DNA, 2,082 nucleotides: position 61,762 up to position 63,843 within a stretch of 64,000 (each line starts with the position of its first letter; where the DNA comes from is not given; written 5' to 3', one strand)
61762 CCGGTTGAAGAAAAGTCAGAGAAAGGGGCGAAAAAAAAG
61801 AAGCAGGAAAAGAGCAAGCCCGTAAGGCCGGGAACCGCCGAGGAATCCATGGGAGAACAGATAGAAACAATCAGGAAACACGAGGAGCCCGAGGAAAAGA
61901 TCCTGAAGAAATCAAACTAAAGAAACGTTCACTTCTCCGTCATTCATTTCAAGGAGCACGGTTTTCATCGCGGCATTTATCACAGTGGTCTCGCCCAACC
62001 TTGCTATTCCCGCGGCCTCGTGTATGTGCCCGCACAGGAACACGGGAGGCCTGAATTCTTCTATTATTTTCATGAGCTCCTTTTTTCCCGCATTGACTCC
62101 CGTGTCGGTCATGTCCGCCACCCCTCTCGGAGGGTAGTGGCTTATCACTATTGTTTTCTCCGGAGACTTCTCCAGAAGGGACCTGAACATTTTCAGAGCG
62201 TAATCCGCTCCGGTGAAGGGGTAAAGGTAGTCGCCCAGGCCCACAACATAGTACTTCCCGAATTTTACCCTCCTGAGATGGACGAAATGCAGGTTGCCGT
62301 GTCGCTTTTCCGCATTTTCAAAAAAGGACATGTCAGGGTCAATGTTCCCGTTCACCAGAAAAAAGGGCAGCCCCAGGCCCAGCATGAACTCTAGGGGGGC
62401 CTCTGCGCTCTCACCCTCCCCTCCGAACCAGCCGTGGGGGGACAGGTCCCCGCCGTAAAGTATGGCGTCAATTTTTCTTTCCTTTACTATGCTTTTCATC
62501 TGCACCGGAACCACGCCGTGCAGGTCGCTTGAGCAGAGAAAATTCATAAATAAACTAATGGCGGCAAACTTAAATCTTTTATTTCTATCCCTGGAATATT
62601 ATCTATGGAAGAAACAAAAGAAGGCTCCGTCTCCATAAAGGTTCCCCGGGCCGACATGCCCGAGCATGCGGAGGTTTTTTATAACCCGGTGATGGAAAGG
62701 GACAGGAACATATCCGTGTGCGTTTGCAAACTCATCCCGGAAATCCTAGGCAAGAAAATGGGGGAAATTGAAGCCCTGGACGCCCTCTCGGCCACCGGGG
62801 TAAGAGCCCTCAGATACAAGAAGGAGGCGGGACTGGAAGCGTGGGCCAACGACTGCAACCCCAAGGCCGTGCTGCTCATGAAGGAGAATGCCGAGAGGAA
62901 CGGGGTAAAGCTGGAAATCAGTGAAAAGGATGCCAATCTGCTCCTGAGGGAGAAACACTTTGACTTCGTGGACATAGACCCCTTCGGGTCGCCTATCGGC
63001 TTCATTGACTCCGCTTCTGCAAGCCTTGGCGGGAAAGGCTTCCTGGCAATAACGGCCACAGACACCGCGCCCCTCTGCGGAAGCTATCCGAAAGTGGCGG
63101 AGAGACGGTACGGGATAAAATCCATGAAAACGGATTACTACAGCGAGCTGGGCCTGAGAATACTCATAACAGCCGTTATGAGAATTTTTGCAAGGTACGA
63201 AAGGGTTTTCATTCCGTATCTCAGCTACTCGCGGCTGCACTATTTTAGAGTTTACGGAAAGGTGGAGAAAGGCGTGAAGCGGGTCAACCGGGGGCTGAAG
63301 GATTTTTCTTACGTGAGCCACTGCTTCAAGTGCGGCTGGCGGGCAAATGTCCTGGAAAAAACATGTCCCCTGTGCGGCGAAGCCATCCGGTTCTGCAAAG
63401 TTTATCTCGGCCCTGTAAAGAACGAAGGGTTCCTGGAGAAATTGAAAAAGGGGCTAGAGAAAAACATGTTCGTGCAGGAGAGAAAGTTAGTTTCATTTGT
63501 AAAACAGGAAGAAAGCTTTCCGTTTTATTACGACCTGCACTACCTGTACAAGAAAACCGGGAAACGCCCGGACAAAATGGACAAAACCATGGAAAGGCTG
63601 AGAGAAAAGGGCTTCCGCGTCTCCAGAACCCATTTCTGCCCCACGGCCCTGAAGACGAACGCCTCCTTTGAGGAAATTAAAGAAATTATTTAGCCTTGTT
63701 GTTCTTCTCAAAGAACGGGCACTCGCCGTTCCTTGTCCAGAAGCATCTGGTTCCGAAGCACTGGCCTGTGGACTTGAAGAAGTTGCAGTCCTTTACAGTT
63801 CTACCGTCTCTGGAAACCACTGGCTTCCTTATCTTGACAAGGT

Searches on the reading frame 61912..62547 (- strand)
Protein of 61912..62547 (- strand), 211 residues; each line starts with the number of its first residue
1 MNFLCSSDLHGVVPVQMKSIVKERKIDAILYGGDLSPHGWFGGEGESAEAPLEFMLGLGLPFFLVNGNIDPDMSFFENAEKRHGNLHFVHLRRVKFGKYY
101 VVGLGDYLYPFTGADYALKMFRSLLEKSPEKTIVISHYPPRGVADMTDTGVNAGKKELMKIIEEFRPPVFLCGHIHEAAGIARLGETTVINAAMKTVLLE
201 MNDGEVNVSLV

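Call 71: search_protein_families(library=pfam, proteins=[window:61912-62547:-], max_evalue=0.0001)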
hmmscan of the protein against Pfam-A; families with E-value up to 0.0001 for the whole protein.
window:61912-62547:- (211 aa): 3 families
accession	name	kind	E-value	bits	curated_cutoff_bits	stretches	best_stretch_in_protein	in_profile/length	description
PF00149.33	Metallophos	-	1e-11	46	21.5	1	1-177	1-190/191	Calcineurin-like phosphoesterase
PF14582.11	Metallophos_3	-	4.1e-11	43.2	28.2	1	58-191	88-235/259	Metallophosphoesterase, calcineurin superfamily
PF12850.12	Metallophos_2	-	3e-07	31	27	1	1-192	1-132/154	Calcineurin-like phosphoesterase superfamily domain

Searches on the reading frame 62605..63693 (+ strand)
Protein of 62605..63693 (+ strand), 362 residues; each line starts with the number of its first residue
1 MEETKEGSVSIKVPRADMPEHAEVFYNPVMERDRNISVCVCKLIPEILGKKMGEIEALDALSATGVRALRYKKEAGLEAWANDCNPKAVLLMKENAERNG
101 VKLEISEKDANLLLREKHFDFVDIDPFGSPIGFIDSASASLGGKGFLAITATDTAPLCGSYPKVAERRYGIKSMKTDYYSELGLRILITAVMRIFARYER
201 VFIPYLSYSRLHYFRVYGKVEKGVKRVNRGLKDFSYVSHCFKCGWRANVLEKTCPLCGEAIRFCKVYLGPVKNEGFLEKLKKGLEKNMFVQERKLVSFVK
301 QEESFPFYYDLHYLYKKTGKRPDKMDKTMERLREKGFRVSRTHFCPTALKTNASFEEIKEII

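Call 71: search_protein_families(library=pfam, proteins=[window:62605-63693:+], max_evalue=0.0001)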
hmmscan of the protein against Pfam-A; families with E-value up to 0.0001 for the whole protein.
window:62605-63693:+ (362 aa): 1 family
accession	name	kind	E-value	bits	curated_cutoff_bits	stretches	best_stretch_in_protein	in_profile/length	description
PF02005.22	TRM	-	2.5e-97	326.9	27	1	7-362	1-375/376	N2,N2-dimethylguanosine tRNA methyltransferase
